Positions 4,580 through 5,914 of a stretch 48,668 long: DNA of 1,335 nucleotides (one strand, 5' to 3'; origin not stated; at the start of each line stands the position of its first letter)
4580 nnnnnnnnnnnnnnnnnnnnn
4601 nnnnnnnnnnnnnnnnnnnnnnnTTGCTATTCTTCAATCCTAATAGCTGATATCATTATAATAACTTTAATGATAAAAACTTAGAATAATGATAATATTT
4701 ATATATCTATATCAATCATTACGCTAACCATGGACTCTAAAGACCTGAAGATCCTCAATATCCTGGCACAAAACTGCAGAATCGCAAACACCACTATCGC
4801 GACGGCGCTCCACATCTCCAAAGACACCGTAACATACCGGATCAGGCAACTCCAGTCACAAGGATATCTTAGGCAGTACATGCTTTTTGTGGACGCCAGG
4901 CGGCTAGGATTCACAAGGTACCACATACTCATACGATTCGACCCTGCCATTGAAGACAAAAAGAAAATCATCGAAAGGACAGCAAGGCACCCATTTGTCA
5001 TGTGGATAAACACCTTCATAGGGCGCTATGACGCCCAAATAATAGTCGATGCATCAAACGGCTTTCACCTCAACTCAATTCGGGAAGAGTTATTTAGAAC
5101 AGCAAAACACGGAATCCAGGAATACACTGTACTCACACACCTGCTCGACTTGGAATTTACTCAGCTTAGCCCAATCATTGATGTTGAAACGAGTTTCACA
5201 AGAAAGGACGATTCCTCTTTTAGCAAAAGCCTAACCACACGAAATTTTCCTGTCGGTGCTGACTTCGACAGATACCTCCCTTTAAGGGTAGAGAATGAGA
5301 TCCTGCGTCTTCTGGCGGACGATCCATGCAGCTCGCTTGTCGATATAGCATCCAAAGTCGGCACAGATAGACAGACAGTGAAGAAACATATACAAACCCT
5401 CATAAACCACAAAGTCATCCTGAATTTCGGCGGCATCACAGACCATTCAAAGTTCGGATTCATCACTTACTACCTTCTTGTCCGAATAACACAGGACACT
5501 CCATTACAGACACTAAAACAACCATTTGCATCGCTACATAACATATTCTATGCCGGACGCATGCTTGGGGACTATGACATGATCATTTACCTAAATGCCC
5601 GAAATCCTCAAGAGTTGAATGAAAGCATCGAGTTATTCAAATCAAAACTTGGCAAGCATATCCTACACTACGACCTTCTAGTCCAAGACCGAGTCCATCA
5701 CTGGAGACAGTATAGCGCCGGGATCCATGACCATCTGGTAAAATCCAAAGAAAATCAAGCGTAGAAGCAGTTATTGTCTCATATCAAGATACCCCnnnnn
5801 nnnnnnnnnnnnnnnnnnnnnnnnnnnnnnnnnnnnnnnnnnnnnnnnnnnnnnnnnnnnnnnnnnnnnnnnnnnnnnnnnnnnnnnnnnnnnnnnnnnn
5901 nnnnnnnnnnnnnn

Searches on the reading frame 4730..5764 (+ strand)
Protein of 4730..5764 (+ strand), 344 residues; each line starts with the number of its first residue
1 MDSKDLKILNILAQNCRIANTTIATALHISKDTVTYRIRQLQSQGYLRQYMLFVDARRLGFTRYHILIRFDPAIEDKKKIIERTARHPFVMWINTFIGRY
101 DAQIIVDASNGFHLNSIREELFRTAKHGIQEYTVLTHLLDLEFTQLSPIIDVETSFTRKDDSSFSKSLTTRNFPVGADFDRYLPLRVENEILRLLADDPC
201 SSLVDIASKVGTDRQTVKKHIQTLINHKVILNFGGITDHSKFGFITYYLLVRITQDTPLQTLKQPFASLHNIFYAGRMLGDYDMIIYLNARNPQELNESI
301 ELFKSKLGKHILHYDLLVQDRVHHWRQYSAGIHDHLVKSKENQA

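Call 10: search_protein_families(library=pfam, proteins=[window:4730-5764:+], max_evalue=0.001)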
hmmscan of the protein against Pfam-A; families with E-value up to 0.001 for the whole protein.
window:4730-5764:+ (344 aa): 13 families
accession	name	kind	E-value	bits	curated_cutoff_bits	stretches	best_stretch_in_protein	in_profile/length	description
PF13412.12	HTH_24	-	2e-21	75.7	21.9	2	1-48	1-48/48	Winged helix-turn-helix DNA-binding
PF13404.12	HTH_AsnC-type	-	1.9e-18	66.4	27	1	1-42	1-42/42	AsnC-type helix-turn-helix domain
PF01047.28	MarR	-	7.4e-10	39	24.6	1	6-50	6-50/59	MarR family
PF09339.16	HTH_IclR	-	2.2e-08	34.2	22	0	6-49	6-50/52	IclR helix-turn-helix domain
PF12840.13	HTH_20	-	3.3e-08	33.8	27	0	190-225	8-43/51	Helix-turn-helix domain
PF01037.27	AsnC_trans_reg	-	8.6e-07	29.2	25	0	251-299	3-51/73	Lrp/AsnC ligand binding domain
PF08279.18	HTH_11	-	5.5e-06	26.6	25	0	189-224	3-39/55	HTH domain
PF12802.13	MarR_2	-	1.4e-05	25.6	27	0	22-49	25-52/61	MarR family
PF13545.12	HTH_Crp_2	-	3.8e-05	24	27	0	17-49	22-55/70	Crp-like helix-turn-helix domain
PF13730.12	HTH_36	-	4.7e-05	23.6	25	0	20-47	28-55/55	Helix-turn-helix domain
PF24409.1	wHTH-PRTase_assc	-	0.00021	21.7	27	0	191-239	3-50/83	wHTH-PRTase associated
PF22451.2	NirdL-like_HTH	-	0.00037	20.4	27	0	22-48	21-47/47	Siroheme decarboxylase NirDL-like HTH domain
PF13518.12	HTH_28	-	0.00074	20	25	0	191-225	5-37/52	Helix-turn-helix domain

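Call 18: search_protein_families(library=ncbifam, proteins=[window:4730-5764:+], max_evalue=0.00001)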
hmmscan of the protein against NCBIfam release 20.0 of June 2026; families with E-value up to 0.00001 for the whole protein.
window:4730-5764:+ (344 aa): 12 families
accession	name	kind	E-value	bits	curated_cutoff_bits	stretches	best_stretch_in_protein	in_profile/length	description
NF040947.1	trans_reg_LysM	equivalog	3e-25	88.6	180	2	1-121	1-118/136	HTH-type transcriptional regulator LysM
NF053758.1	ChrTpTrnRegChrS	equivalog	2.2e-13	50.3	250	1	1-63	12-74/158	chromate efflux transcriptional regulator ChrS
NF040820.1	trans_reg_LrpA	equivalog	3.8e-13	49.6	250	1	1-66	2-67/141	HTH-type transcriptional regulator LrpA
NF041396.1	TranRegLrp_Halo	equivalog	4.7e-12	46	190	0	4-121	6-122/149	HTH-type transcriptional regulator Lrp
NF041395.1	TranRegLrpA1_Halo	equivalog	4.5e-11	42.9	250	0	188-241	7-60/142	HTH-type transcriptional regulator LrpA1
NF040707.3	Siroheme_Dcarb_AhbB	equivalog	4.2e-10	39.5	125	0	205-274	18-89/146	siroheme decarboxylase subunit beta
NF040708.3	Siroheme_Dcarb_AhbA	equivalog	4.3e-09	36.3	140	0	8-71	4-70/144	siroheme decarboxylase subunit alpha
TIGR00122.1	birA_repr_reg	equivalog_domain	1.7e-08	34.2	70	0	190-224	4-37/69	biotin operon repressor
TIGR01884.1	cas_HTH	subfamily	2.4e-08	33.6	60.2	0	2-49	141-188/202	CRISPR-associated CARF protein Csa3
NF008384.0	PRK11179.1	equivalog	2.4e-07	30.7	227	0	1-83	7-89/153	transcriptional regulator AsnC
NF008370.0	PRK11169.1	equivalog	2.9e-06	27.1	233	0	1-60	12-71/164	leucine-responsive transcriptional regulator Lrp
NF053606.1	Sta1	subfamily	6.5e-06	26.2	80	0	3-48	20-65/100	Sta1 family transcriptional regulator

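Call 44: find_homologous_proteins(query=window:4730-5764:+, max_evalue=1e-10)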
Query window:4730-5764:+ (344 aa): 118 proteins with E <= 1e-10 among 1287 candidates.
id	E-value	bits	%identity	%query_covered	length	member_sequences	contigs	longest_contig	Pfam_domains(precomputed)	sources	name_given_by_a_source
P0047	1.3e-227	772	100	100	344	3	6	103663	PF01047.29,PF12840.14,PF13412.13,PF08279.19,PF01037.29,PF09339.17,PF13404.13,PF12802.14,PF13545.13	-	-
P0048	8.6e-183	625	81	99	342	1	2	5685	PF01047.29,PF12840.14,PF13412.13,PF09339.17,PF13404.13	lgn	-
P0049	2.0e-145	502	63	99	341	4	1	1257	PF01047.29,PF12840.14,PF13412.13,PF08279.19,PF13730.13,PF13384.13,PF13404.13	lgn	-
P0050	2.3e-145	502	64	99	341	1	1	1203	PF01047.29,PF12840.14,PF13412.13,PF08279.19,PF13384.13,PF13404.13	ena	-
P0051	1.3e-144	500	63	98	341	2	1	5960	PF01047.29,PF12840.14,PF13412.13,PF08279.19,PF01037.29,PF13404.13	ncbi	-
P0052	5.3e-143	494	62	98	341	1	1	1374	PF01047.29,PF13412.13,PF08279.19,PF01037.29,PF13404.13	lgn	-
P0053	1.2e-141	490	61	99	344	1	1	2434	PF01047.29,PF12840.14,PF13412.13,PF08279.19,PF13404.13,PF12802.14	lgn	-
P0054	1.3e-141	490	61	99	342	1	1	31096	PF01047.29,PF12840.14,PF13412.13,PF08279.19,PF13730.13,PF01037.29,PF13404.13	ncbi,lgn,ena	-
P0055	1.3e-141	490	62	98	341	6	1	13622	PF01047.29,PF13412.13,PF08279.19,PF01037.29,PF13404.13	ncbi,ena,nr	ncbi:TPA: AsnC family transcriptional regulator [Candidatus Woesearchaeota archaeon]|nr:AsnC family 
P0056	2.1e-141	489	62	97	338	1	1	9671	PF01047.29,PF12840.14,PF13412.13,PF08279.19,PF01037.29,PF13404.13,PF12802.14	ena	-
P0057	8.9e-141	487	61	98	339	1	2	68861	PF01047.29,PF13412.13,PF01037.29,PF13404.13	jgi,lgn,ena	jgi:DNA-binding Lrp family transcriptional regulator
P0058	1.3e-140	487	61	98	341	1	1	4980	PF01047.29,PF13412.13,PF08279.19,PF13730.13,PF01037.29,PF09339.17,PF13404.13,PF12802.14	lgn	-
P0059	1.5e-140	486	60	100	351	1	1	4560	PF01047.29,PF12840.14,PF13412.13,PF08279.19,PF13730.13,PF01037.29,PF13404.13,PF12802.14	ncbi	-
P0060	1.5e-140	486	63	95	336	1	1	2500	PF01047.29,PF12840.14,PF13412.13,PF01037.29,PF13404.13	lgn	-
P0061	3.0e-140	485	61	100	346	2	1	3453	PF01047.29,PF13412.13,PF08279.19,PF01037.29,PF13404.13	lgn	-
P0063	4.1e-140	485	63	98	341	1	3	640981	PF01047.29,PF13412.13,PF01037.29,PF13404.13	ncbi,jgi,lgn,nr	ncbi:Lrp/AsnC family transcriptional regulator [Candidatus Woesearchaeota archaeon]|nr:Lrp/AsnC fami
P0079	2.9e-136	472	60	99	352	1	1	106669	PF13412.13,PF01037.29,PF13404.13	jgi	-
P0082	6.2e-136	471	61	99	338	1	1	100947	PF01047.29,PF13412.13,PF08279.19,PF13730.13,PF01037.29,PF13404.13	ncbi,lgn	-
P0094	1.0e-131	457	60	98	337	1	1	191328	PF01047.29,PF12840.14,PF13412.13,PF08279.19,PF01037.29,PF13404.13,PF13556.13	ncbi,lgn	-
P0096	1.6e-131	457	59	99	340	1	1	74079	PF01047.29,PF13412.13,PF13404.13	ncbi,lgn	ncbi:MAG: winged helix-turn-helix transcriptional regulator [Candidatus Nanoarchaeia archaeon]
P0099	2.9e-130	453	57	99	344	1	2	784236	PF01047.29,PF13412.13,PF08279.19,PF13730.13,PF13404.13,PF13545.13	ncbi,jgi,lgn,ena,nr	ncbi:hypothetical protein COV18_03990 [Candidatus Woesearchaeota archaeon CG10_big_fil_rev_8_21_14_0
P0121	4.1e-123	429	56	98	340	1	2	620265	PF01047.29,PF13412.13,PF08279.19,PF13404.13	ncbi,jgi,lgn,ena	ncbi:MAG: winged helix-turn-helix transcriptional regulator [Candidatus Woesearchaeota archaeon]|jgi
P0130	2.0e-120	420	56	98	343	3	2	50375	PF13412.13,PF13730.13,PF13404.13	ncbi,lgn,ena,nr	ncbi:MAG: AsnC family transcriptional regulator [Nanoarchaeales archaeon]|nr:AsnC family transcripti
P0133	2.4e-118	413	56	95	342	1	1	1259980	PF08279.19,PF25212.3,PF13730.13,PF01978.26,PF01037.29,PF09339.17,PF13404.13,PF12802.14,PF01047.29,PF12840.14,PF13412.13,PF13545.13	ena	-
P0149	2.0e-103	364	50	96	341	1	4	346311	PF01047.29,PF13412.13,PF13404.13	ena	-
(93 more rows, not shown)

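Call 45: find_encoding_contigs(protein=P0063, flank=4000, max_places=2)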
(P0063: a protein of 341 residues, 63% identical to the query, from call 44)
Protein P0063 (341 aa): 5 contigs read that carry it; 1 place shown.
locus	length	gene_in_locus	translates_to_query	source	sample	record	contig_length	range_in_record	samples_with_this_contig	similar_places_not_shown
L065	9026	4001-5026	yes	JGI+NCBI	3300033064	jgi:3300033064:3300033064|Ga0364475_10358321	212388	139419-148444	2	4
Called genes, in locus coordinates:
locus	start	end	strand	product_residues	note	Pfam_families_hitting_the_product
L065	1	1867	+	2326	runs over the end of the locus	PF19077:Big_13 (faint)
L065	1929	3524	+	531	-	PF06418:CTP_synth_N, PF00117:GATase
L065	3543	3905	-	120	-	-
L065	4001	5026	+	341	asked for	PF01047:MarR (faint), PF13404:HTH_AsnC-type, PF13412:HTH_24, PF01037:AsnC_trans_reg (faint)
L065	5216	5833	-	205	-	PF04055:Radical_SAM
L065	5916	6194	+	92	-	PF00736:EF1_GNE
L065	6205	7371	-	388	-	PF07143:AttH, PF17186:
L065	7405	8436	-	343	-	PF02005:TRM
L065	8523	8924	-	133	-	-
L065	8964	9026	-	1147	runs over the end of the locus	-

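Call 46: find_encoding_contigs(protein=P0099, flank=4000, max_places=2)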
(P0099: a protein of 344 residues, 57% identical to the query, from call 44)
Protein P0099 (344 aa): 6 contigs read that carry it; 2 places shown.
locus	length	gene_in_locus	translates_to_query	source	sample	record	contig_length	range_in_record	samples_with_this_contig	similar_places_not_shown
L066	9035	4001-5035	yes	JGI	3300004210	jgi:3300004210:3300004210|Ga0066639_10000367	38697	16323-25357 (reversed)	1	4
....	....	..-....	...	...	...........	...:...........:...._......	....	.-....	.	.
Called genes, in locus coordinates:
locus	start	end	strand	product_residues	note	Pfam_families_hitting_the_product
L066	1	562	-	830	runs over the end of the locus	PF00133:tRNA-synt_1, PF01921:tRNA-synt_1f (faint), PF01406:tRNA-synt_1e (faint), PF09334:tRNA-synt_1g, PF08264:Anticodon_1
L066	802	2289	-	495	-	-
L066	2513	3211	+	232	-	PF13098:Thioredoxin_2, PF13462:Thioredoxin_4, PF01323:DSBA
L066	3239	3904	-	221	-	PF16715:CDPS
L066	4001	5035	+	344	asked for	PF01047:MarR (faint), PF08279:HTH_11 (faint), PF13404:HTH_AsnC-type, PF13412:HTH_24, PF13545:HTH_Crp_2 (faint), PF13730:HTH_36 (faint)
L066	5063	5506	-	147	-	PF03657:UPF0113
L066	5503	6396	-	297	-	PF17125:Methyltr_RsmF_N, PF01728:FtsJ (weak), PF01189:Methyltr_RsmB-F, PF13847:Methyltransf_31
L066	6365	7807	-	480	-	PF01406:tRNA-synt_1e, PF01921:tRNA-synt_1f (faint), PF09334:tRNA-synt_1g (weak), PF09190:DALR_2, PF23493:CysS_C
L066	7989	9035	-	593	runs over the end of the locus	PF12679:ABC2_membrane_2, PF12698:ABC2_membrane_3, PF01061:ABC2_membrane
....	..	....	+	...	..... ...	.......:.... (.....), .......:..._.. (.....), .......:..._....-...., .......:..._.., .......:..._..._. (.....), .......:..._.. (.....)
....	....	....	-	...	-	?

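Call 47: find_encoding_contigs(protein=P0121, flank=4000, max_places=2)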
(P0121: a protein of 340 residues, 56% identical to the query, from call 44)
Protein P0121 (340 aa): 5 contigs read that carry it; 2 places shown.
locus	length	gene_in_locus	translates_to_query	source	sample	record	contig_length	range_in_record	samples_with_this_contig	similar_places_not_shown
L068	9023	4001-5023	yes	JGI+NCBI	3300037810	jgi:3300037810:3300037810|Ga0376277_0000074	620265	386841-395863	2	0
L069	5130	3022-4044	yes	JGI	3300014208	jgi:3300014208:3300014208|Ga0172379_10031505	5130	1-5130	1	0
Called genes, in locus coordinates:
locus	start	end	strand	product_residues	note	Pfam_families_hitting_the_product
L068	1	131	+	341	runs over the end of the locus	PF01594:AI-2E_transport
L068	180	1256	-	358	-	PF04055:Radical_SAM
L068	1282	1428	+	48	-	-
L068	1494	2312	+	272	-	PF14023:Bestrophin-like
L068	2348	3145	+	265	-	PF01479:S4, PF00849:PseudoU_synth_2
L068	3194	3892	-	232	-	PF16715:CDPS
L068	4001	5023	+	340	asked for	PF01047:MarR (faint), PF08279:HTH_11 (faint), PF13404:HTH_AsnC-type, PF13412:HTH_24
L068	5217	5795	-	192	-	-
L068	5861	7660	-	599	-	PF06202:GDE_C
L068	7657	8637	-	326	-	PF00483:NTP_transferase, PF24894:Hexapep_GlmU (weak), PF25084:LbH_EIF2B, PF00132:Hexapep (faint), PF25087:GMPPB_C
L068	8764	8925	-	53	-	-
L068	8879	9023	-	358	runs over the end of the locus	PF02786:CPSase_L_D2 (weak)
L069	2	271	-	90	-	?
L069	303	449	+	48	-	-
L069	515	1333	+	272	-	PF14023:Bestrophin-like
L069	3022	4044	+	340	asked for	PF01047:MarR (faint), PF08279:HTH_11 (faint), PF13404:HTH_AsnC-type, PF13412:HTH_24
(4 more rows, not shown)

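Call 48: find_encoding_contigs(protein=P0133, flank=3000, max_places=1)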
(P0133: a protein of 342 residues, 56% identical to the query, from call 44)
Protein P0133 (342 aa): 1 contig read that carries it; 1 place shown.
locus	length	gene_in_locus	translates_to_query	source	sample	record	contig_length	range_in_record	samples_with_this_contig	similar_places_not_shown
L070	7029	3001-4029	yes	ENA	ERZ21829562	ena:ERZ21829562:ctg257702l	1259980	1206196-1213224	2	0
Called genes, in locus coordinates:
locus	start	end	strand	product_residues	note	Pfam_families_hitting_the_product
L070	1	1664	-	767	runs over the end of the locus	PF01315:Ald_Xan_dh_C, PF02738:MoCoBD_1, PF20256:MoCoBD_2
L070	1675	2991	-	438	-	PF07690:MFS_1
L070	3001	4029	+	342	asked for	PF01047:MarR (faint), PF01978:TrmB (faint), PF08279:HTH_11 (faint), PF09339:HTH_IclR (faint), PF12840:HTH_20 (weak), PF13404:HTH_AsnC-type, PF13412:HTH_24, PF13404:HTH_AsnC-type (weak), +5 more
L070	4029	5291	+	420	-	PF02133:Transp_cyt_pur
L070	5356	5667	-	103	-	PF11639:HapK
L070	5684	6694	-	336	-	PF00296:Bac_luciferase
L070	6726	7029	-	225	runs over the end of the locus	PF00497:SBP_bac_3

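Call 49: find_encoding_contigs(protein=P0096, flank=3000, max_places=1)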
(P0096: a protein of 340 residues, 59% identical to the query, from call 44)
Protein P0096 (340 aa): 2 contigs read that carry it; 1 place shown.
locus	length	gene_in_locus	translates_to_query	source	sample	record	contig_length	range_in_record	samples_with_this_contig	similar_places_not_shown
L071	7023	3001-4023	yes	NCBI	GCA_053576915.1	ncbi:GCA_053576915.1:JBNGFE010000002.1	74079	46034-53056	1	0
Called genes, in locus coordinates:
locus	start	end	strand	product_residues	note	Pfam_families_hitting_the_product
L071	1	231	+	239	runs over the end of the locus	PF01978:TrmB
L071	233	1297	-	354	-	PF04055:Radical_SAM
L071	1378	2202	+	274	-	PF01479:S4, PF00849:PseudoU_synth_2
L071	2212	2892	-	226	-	PF16715:CDPS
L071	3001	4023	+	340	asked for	PF01047:MarR (faint), PF13404:HTH_AsnC-type, PF13412:HTH_24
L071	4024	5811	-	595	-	PF06202:GDE_C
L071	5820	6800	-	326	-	PF00483:NTP_transferase, PF24894:Hexapep_GlmU (weak), PF25084:LbH_EIF2B (weak), PF25087:GMPPB_C (weak)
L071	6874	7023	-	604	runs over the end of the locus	PF05693:Glycogen_syn, PF08323:Glyco_transf_5, PF13692:Glyco_trans_1_4 (weak), PF00534:Glycos_transf_1 (weak), PF20706:GT4-conflict (weak)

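Call 50: find_encoding_contigs(protein=P0130, flank=3000, max_places=1)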
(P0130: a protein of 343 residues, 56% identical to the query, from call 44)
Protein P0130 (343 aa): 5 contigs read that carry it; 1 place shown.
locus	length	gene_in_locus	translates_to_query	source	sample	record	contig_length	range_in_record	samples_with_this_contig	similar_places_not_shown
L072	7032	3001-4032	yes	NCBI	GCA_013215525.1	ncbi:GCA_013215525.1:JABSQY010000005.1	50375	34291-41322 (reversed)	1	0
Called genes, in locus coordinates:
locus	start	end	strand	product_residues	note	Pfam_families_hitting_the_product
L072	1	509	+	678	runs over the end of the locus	PF03457:HA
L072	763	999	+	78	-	PF13644:DKNYY (weak)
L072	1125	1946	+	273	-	PF02498:Bro-N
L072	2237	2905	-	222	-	PF16715:CDPS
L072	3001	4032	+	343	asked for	PF13404:HTH_AsnC-type (weak), PF13412:HTH_24 (weak), PF13730:HTH_36 (faint)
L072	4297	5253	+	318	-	PF00849:PseudoU_synth_2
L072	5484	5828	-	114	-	-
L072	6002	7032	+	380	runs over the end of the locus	PF07690:MFS_1 (faint)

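Call 51: find_encoding_contigs(protein=P0149, flank=3000, max_places=1)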
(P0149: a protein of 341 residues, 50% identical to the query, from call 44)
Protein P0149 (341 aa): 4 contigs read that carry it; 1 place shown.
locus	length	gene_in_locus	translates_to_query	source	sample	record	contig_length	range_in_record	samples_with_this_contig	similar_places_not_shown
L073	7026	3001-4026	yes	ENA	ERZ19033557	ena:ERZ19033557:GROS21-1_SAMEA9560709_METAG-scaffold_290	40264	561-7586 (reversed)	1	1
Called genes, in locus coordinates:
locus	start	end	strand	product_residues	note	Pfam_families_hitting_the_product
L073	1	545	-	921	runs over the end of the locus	-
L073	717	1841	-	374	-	PF01210:NAD_Gly3P_dh_N, PF07479:NAD_Gly3P_dh_C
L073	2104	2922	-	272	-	PF16715:CDPS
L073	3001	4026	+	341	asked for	PF01047:MarR (faint), PF13404:HTH_AsnC-type (weak), PF13412:HTH_24 (weak), PF13404:HTH_AsnC-type, PF13412:HTH_24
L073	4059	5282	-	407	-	PF13173:AAA_14, PF13635:DUF4143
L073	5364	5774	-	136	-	-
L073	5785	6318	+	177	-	PF00156:Pribosyltran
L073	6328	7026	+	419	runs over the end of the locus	?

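Call 63: search_solved_structures(query=window:4730-5764:+, max_evalue=0.01, show_alignments=0)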
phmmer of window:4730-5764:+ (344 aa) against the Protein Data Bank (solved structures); distinct sequences matched with E-value up to 0.01: 13.
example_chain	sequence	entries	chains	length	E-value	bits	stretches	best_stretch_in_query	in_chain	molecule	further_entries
1ri7_A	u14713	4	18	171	4.8e-08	36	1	184-313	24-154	Putative transcriptional regulator | Putative HTH-type transcriptional regulator PH1519 | Uncharacterized HTH-type transcriptional regulator PH1519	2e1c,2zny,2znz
2cyy_A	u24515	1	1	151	5e-08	36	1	186-314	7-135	Putative HTH-type transcriptional regulator PH1519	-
2dbb_A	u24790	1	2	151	2.9e-07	33.5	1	2-103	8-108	Putative HTH-type transcriptional regulator PH0061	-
2cfx_A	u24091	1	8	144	3.7e-06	29.8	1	2-61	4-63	HTH-TYPE TRANSCRIPTIONAL REGULATOR LRPC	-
2efo_A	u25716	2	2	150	6e-06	29.1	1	1-62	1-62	150aa long hypothetical transcriptional regulator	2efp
2e7w_A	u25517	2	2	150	6.6e-06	29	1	1-62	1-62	150aa long hypothetical transcriptional regulator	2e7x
2pmh_A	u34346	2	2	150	6.7e-06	29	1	1-62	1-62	150aa long hypothetical transcriptional regulator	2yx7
2efq_A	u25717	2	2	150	6.8e-06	29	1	1-62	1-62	150aa long hypothetical transcriptional regulator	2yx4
1i1g_A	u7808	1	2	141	7.7e-06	28.8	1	2-115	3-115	TRANSCRIPTIONAL REGULATOR LRPA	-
2efn_A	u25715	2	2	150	1.3e-05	28.1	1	1-62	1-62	150aa long hypothetical transcriptional regulator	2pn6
7fby_A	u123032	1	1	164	2.5e-05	27.1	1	4-298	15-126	Transcriptional regulatory protein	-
9w4v_A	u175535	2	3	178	3.8e-05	26.5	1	3-296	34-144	Uncharacterized HTH-type transcriptional regulator PH0140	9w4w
2p5v_A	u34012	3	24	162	6e-05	25.8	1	1-101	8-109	Transcriptional regulator, LRP/AsnC family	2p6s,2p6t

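Call 72: search_protein_families(library=pfam, proteins=[L073:2104-2922:-, L068:3194-3892:-], max_evalue=0.001)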
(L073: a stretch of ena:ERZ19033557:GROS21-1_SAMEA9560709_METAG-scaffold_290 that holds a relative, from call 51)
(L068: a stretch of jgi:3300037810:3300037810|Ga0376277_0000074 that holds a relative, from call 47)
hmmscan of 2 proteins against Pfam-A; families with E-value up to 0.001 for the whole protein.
L073:2104-2922:- (272 aa): 1 family
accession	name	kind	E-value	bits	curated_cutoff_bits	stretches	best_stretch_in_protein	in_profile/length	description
PF16715.11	CDPS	-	4.2e-10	40.2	27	1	64-269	12-219/220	Cyclodipeptide synthase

L068:3194-3892:- (232 aa): 1 family
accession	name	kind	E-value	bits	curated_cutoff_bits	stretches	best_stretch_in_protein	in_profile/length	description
PF16715.11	CDPS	-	7e-27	95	27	1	30-218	22-205/220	Cyclodipeptide synthase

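Call 76: predict_structure(alignment_id=A2)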
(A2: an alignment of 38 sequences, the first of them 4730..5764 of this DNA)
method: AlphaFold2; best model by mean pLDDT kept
length: 344 residues; sequences in the alignment: 38
mean_pLDDT: 95.6   pTM: 0.92
mean pLDDT of the five models: 95.6, 94.7, 94.3, 93.5, 92.9
residues with pLDDT >= 90: 318; 70-90: 23; 50-70: 3; < 50: 0
segments of 3 or more residues with pLDDT < 50: none
pLDDT, mean of each block of 10 residues (from residue 1): 97 98 98 98 97 98 98 90 97 97 98 98 90 98 93 94 95 96 97 98 98 98 98 95 96 94 91 95 97 96 93 97 97 92 60
secondary structure, 60 per line:
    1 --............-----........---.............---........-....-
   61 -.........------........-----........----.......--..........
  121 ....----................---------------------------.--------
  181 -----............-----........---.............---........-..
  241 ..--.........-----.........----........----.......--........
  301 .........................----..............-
elements in order: H3-14 H20-27 H31-43 E47-54 H56-59 E62-70 H77-84 E90-97 E102-108 H111-124 E129-144 H186-197 H203-210 H214-226 E230-237 H239-242 E245-253 H259-267 E272-279 E284-290 H293-310 E311-325 H330-343
